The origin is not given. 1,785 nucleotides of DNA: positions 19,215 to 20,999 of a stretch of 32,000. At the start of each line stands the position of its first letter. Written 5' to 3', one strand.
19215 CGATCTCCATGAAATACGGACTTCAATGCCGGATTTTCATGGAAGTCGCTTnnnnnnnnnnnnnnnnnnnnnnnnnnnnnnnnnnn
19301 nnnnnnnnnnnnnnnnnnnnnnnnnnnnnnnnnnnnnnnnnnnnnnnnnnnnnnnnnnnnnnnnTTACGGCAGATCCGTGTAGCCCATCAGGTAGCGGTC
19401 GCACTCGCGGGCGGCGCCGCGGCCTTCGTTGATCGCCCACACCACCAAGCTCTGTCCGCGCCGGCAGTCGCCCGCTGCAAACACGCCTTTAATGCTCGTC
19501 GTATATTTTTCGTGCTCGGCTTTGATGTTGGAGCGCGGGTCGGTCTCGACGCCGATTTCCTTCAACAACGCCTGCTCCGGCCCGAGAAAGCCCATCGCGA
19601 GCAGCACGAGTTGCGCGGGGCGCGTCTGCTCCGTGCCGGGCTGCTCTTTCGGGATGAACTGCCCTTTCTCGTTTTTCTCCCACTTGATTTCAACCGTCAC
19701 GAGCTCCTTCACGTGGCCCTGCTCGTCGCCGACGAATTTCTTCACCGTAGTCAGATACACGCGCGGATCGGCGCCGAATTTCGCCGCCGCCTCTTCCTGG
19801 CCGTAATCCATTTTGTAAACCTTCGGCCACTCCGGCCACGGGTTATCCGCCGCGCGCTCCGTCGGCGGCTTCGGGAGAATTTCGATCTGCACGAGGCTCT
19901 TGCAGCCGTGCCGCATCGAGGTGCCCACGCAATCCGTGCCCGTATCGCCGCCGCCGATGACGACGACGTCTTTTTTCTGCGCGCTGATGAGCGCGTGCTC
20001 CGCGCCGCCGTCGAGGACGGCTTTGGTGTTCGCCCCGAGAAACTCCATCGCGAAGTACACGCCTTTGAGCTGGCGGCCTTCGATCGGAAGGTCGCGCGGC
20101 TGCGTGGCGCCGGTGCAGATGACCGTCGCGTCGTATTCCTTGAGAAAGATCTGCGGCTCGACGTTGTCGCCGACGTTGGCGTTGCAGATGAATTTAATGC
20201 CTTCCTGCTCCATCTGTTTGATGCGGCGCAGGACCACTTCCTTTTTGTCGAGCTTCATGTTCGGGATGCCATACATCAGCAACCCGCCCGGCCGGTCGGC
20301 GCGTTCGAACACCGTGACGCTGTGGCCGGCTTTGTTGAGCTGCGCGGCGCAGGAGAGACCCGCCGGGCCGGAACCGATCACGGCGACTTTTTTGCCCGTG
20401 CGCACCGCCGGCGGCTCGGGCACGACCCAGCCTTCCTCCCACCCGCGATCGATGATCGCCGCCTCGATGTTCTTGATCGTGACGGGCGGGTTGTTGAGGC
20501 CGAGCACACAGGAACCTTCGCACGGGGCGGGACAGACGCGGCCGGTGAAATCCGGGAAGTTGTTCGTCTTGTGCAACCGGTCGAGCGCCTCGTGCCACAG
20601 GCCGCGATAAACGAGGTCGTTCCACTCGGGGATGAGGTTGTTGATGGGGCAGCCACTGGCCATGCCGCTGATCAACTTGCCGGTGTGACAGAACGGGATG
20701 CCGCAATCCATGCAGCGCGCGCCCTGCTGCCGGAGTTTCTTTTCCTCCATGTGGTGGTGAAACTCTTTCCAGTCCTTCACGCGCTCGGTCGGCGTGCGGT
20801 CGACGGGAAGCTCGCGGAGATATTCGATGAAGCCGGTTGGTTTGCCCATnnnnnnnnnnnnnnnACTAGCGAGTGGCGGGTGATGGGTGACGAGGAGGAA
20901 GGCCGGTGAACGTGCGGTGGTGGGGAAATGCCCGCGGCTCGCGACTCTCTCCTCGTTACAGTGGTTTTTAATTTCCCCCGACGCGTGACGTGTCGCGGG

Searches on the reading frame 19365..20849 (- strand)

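Call 8: search_protein_families(library=pfam, proteins=[window:19365-20849:-], max_evalue=0.001)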
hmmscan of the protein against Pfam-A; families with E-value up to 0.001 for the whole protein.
window:19365-20849:- (494 aa): 15 families
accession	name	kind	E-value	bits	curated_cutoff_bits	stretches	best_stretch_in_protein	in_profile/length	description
PF07992.20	Pyr_redox_2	-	3e-30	106.1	26.1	1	153-476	1-291/291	Pyridine nucleotide-disulphide oxidoreductase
PF14691.11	Fer4_20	-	3.9e-20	72.2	25.8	1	23-140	1-112/113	Dihydroprymidine dehydrogenase domain II, 4Fe-4S cluster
PF00070.33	Pyr_redox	-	4.6e-12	46.7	22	1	154-226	1-63/82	Pyridine nucleotide-disulphide oxidoreductase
PF13450.12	NAD_binding_8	-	5.4e-11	43.1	21.9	1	157-190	1-34/68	NAD(P)-binding Rossmann-like domain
PF01266.30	DAO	-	3.8e-10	40.3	27.9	1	154-188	1-35/353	FAD dependent oxidoreductase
PF13738.12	Pyr_redox_3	-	7.1e-10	39.1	30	0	157-184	2-30/305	Pyridine nucleotide-disulphide oxidoreductase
PF00890.30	FAD_binding_2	-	8.2e-09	35.6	20.4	1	155-188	2-35/414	FAD binding domain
PF03486.20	HI0933_like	-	2.4e-08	34.2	50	1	154-189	2-37/244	HI0933-like protein Rossmann domain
PF01593.30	Amino_oxidase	-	2.2e-07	31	19.8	1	163-190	2-29/443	Flavin containing amine oxidoreductase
PF12831.13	FAD_oxidored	-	5.3e-07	29.7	27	1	155-196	2-43/416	FAD dependent oxidoreductase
PF01134.28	GIDA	-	5e-06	26.3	22.1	0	154-224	1-70/391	Glucose inhibited division protein A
PF01946.23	Thi4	-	1.7e-05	24.6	26.2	0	154-191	19-57/235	Thi4 family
PF01494.25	FAD_binding_3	-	5.7e-05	22.9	22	1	154-185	3-34/349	FAD binding domain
PF13241.12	NAD_binding_7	-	5.8e-05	24.1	22.1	0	151-184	6-39/104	Putative NAD(P)-binding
PF21799.2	MurD-like_N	-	0.00016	22.3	27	0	153-189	1-37/88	Mur ligase MurD-like, N-terminal domain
